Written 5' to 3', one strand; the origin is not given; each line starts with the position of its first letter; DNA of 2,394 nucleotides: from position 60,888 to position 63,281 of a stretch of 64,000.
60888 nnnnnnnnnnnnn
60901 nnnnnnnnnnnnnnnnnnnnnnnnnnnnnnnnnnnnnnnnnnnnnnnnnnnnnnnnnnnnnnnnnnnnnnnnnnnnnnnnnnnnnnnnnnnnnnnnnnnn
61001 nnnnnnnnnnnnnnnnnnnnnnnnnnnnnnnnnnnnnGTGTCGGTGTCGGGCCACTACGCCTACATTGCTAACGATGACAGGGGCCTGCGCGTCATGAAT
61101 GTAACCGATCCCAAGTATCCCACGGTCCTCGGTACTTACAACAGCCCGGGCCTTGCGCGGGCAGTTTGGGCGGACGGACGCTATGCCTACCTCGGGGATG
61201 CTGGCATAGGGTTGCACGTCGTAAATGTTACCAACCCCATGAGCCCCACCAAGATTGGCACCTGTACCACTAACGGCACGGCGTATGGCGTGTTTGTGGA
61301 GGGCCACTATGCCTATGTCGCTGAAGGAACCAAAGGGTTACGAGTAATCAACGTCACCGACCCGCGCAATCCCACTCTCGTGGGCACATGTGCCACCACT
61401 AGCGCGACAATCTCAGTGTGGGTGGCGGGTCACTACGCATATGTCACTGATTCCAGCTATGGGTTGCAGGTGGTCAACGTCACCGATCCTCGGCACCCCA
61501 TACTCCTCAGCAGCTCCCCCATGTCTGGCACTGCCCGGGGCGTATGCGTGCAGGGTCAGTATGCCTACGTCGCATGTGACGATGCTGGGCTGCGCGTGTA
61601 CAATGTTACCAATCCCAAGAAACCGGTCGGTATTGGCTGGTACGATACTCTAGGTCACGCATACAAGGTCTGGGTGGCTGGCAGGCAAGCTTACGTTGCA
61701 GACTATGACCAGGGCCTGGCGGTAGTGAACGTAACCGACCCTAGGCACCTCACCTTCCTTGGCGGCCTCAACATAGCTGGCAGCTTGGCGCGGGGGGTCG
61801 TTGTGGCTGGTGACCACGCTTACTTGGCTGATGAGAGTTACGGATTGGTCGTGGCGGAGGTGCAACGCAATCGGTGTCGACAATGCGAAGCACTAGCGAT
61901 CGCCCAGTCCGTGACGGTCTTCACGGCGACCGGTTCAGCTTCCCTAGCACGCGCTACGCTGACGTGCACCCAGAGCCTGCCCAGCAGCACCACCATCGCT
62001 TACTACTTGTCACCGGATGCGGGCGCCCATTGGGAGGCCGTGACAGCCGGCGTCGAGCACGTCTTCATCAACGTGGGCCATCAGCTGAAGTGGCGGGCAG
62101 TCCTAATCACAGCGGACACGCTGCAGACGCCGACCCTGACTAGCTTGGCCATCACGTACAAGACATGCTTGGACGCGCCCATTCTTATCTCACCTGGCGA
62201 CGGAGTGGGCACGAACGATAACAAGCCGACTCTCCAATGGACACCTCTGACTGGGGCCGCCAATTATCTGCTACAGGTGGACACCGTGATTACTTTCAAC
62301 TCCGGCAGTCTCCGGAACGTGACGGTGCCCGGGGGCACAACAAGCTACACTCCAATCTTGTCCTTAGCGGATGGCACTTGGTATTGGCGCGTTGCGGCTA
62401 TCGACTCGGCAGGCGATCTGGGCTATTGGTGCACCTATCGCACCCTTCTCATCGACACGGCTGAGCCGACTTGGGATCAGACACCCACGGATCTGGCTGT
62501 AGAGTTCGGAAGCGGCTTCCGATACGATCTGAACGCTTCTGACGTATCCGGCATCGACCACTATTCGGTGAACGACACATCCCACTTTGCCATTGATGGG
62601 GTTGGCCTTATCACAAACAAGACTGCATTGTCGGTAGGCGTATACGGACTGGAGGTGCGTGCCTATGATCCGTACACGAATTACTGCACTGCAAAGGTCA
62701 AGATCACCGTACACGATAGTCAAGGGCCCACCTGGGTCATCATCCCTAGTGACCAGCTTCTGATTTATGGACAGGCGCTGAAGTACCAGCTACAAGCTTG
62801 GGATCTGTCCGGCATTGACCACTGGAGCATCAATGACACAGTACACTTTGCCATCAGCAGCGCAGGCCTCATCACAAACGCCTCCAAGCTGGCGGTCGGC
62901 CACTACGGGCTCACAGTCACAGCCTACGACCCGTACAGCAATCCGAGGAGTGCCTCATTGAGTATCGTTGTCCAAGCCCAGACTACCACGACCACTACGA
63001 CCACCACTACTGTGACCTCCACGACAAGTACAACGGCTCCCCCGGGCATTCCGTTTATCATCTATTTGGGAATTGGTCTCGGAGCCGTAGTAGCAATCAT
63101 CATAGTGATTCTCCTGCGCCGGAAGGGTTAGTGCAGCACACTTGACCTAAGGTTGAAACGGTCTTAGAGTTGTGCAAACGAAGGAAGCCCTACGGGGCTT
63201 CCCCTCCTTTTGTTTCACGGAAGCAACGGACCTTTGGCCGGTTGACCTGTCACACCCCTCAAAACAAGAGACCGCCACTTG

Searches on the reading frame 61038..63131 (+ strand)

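Call 43: search_protein_families(library=pfam, proteins=[window:61038-63131:+], max_evalue=0.00001)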
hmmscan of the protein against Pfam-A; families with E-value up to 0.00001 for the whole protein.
window:61038-63131:+ (697 aa): 2 families
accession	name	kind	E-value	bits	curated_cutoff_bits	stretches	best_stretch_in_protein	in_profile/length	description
PF08309.17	LVIVD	-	1.6e-49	165.4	20.2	3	80-120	2-42/42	LVIVD repeat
PF19077.6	Big_13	-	1e-06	29.6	27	0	392-460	24-89/102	Bacterial Ig-like domain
